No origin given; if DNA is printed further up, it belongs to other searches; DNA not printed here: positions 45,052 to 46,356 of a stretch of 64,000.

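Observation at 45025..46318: Low-GC single-gene islet encoding an NDT/DNPH1-like fusion protein inside the conserved dxr-rseP-ispG cluster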

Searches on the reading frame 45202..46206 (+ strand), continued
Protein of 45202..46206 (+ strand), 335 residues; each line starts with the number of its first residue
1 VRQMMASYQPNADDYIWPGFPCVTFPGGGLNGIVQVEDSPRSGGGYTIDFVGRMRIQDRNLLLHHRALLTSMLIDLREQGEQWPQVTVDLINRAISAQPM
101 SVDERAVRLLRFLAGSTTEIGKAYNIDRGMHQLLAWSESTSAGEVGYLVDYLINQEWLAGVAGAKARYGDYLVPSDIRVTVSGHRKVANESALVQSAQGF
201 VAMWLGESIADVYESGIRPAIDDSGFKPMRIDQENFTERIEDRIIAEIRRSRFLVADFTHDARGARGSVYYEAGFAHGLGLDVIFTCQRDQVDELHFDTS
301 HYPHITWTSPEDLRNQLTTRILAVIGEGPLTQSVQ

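Call 64: get_annotated_region(hit=H3, flank=7000)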
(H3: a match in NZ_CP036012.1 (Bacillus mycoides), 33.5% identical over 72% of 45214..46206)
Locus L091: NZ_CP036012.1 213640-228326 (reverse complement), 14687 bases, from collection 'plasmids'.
description: Bacillus mycoides strain BPN43/2 plasmid p400
organism: Bacillus mycoides (NCBI taxid 1405)
taxonomy: Bacteria; Bacillota; Bacilli; Bacillales; Bacillaceae; Bacillus; Bacillus mycoides
host: -; source: cell culture,soil; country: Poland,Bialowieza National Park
typing (MOB-suite, as given by PLSDB): conjugative; replicon rep_cluster_125; relaxase MOBP; mating-pair formation MPF_T
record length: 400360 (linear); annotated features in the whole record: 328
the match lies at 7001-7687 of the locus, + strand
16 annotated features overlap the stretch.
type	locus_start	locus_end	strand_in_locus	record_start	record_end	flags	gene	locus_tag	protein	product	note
CDS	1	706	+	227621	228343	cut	-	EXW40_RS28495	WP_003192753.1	thioesterase domain-containing protein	GO:0009058 - biosynthetic process [Evidence IEA]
CDS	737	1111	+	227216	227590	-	-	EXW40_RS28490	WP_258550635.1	putative mucin/carbohydrate-binding domain-containing protein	-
CDS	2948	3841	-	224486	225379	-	-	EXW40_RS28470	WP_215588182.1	collagen-like protein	-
CDS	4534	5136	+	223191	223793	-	-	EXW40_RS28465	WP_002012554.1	hypothetical protein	-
CDS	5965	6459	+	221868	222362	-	-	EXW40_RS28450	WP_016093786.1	DUF2716 domain-containing protein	-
CDS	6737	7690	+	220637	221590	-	-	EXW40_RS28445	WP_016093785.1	nucleoside 2-deoxyribosyltransferase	-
CDS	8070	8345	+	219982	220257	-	-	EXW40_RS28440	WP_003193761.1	hypothetical protein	-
CDS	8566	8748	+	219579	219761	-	-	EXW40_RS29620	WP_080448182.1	hypothetical protein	-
CDS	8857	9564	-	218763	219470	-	-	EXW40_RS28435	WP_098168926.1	IS6 family transposase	-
CDS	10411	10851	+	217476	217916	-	-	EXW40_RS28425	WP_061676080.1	hypothetical protein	-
CDS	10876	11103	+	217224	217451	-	-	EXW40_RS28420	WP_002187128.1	hypothetical protein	-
CDS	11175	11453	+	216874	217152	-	-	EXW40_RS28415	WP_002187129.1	AbrB/MazE/SpoVT family DNA-binding domain-containing protein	-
CDS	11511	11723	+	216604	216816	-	-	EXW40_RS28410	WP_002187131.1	hypothetical protein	-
CDS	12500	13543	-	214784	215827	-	-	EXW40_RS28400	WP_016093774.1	site-specific integrase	GO:0015074 - DNA integration [Evidence IEA]; GO:0006310 - DNA recombination [Evidence IEA]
CDS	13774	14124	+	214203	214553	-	-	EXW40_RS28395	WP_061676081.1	hypothetical protein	-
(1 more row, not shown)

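Call 76: find_related_loci(query=A1, collection=viral_contigs, flank=8000)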
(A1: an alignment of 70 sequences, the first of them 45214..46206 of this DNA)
Query A1 (331 aa) in viral_contigs; peptide patterns used: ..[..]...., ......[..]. (x = any residue, [..] = any of these).
103 stretches matched a pattern; 46 encode a relative of the query (tblastn E <= 1e-3); 46 distinct loci.
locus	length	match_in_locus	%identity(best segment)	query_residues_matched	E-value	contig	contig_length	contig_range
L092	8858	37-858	41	65-330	2e-62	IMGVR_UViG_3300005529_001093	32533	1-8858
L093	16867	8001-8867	42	34-325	2e-61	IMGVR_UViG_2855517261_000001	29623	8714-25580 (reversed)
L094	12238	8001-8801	35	62-323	1e-46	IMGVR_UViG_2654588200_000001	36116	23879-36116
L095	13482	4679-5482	35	80-326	2e-46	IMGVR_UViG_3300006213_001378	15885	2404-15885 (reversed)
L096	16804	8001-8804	35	80-326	2e-46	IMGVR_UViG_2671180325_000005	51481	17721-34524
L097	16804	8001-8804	35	80-326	2e-46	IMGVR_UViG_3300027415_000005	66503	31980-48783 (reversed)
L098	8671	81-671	41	133-326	8e-46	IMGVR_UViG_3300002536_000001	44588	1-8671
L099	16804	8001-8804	37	80-326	4e-46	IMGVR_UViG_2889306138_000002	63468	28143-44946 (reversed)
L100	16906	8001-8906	33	8-324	9e-45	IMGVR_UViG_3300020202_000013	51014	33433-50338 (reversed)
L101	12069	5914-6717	36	62-323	2e-43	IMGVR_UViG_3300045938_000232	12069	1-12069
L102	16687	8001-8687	34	86-322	4e-38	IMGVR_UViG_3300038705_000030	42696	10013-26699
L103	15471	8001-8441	46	177-331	6e-37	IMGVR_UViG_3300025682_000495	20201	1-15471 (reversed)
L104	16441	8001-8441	46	177-331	6e-37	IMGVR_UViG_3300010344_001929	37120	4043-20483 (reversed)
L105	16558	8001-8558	38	130-322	8e-37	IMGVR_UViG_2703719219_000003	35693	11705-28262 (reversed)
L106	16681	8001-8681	34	83-321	2e-36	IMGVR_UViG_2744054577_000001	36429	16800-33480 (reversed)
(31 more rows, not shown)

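Call 87: find_encoding_contigs(protein=P0107, flank=8000, max_places=1)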
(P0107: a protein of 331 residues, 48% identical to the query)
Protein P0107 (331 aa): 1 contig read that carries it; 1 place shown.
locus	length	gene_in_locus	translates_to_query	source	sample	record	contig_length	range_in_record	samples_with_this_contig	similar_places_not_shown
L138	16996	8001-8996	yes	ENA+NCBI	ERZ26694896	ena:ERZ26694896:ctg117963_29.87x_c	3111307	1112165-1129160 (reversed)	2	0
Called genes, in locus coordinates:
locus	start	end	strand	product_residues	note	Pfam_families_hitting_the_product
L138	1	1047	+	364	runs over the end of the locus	PF00180:Iso_dh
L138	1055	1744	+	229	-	PF00702:Hydrolase, PF13419:HAD_2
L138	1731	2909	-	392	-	PF04909:Amidohydro_2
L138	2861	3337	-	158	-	-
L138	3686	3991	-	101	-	PF15919:HicB_lk_antitox (faint)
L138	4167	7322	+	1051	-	PF14870:PSII_BNR (faint), PF25852:DUF6242_C (faint), PF02012:BNR (faint), PF13088:BNR_2 (faint), PF15899:BNR_6 (faint), PF15902:Sortilin-Vps10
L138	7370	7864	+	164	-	PF00484:Pro_CA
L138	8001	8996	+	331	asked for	-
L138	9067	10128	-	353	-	PF18152:DAHP_snth_FXD, PF00793:DAHP_synth_1, PF03102:NeuB (weak)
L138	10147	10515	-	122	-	PF07736:CM_1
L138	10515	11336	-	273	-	PF00290:Trp_syntA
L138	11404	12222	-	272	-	PF02517:Rce1-like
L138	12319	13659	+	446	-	PF05496:RuvB_N, PF01078:Mg_chelatase (faint), PF13191:AAA_16 (faint), PF00004:AAA, PF07728:AAA_5 (faint), PF16193:AAA_assoc_2, PF12002:MgsA_C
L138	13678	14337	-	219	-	PF13483:Lactamase_B_3, PF12706:Lactamase_B_2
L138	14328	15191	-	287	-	PF02632:BioY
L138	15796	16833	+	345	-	PF01628:HrcA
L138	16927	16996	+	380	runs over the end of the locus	PF00226:DnaJ, PF01556:DnaJ_C, PF00684:DnaJ_CXXCXGXG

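Call 88: find_encoding_contigs(protein=P0027, flank=8000, max_places=1)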
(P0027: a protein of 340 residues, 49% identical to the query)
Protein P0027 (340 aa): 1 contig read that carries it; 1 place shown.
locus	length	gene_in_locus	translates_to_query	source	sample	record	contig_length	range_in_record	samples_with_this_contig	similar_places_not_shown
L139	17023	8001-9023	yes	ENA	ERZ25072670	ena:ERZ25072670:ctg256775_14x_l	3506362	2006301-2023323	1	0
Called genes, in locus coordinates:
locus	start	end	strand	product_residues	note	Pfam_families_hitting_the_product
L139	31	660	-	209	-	PF01936:NYN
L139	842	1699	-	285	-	PF01507:PAPS_reduct (weak)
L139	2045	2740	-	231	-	PF13560:HTH_31 (faint), PF01381:HTH_3 (faint)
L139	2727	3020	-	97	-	-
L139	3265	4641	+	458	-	PF05598:DUF772, PF01609:DDE_Tnp_1, PF13751:DDE_Tnp_1_6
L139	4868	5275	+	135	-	PF01527:HTH_Tnp_1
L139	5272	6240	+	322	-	PF13384:HTH_23 (weak), PF13565:HTH_32, PF01498:HTH_Tnp_Tc3_2 (weak), PF00665:rve, PF13683:rve_3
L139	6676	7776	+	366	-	PF14072:DndB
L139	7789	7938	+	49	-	-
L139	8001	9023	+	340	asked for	-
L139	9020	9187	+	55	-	-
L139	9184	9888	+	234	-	-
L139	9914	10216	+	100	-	PF04313:HSDR_N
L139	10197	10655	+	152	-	PF04313:HSDR_N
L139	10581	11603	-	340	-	PF18144:SMODS (weak)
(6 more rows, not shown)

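Call 89: find_encoding_contigs(protein=P0040, flank=8000, max_places=1)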
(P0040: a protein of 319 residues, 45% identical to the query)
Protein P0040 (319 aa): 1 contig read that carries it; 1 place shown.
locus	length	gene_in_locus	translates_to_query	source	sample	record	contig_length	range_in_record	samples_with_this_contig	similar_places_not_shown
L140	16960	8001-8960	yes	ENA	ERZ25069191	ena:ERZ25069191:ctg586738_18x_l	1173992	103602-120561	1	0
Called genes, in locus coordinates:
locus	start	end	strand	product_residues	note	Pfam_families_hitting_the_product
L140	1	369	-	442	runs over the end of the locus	PF00202:Aminotran_3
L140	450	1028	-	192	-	PF05685:Uma2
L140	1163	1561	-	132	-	-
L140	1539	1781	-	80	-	PF04014:MazE_antitoxin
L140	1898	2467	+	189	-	PF05175:MTS (weak), PF13847:Methyltransf_31, PF08241:Methyltransf_11 (faint), PF08242:Methyltransf_12 (faint), PF13649:Methyltransf_25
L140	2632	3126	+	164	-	-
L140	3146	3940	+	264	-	PF00496:SBP_bac_5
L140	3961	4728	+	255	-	PF00496:SBP_bac_5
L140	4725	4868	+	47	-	-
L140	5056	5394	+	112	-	PF01740:STAS, PF13466:STAS_2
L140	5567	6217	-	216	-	PF05719:GPP34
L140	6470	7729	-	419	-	PF02225:PA, PF04389:Peptidase_M28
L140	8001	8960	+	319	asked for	-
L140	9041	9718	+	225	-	-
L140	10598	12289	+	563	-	PF00749:tRNA-synt_1c, PF03950:tRNA-synt_1c_C, PF20974:tRNA-synt_1c_C2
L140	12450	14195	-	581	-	PF00860:Xan_ur_permease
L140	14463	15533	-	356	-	-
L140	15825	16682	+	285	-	PF13365:Trypsin_2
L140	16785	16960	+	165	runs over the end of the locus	-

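Call 92: search_protein_families(library=padloc, alignment_id=A1, max_evalue=0.001)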
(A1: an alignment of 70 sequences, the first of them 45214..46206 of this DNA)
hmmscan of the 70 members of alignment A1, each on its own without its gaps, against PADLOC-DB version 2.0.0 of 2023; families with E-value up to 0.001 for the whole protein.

A. member 1, window:45214-46206:+ (331 aa): 1 family
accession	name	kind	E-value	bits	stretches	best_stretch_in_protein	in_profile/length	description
PDLC00733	Effector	-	8.5e-08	29.4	1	205-316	259-370/388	TIR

B. families by the number of members that match (of 70 scanned): 2 families
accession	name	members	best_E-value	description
PDLC00733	Effector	70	1.7e-13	TIR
PDLC03272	MTase_II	1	0.00045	Type II methyltransferase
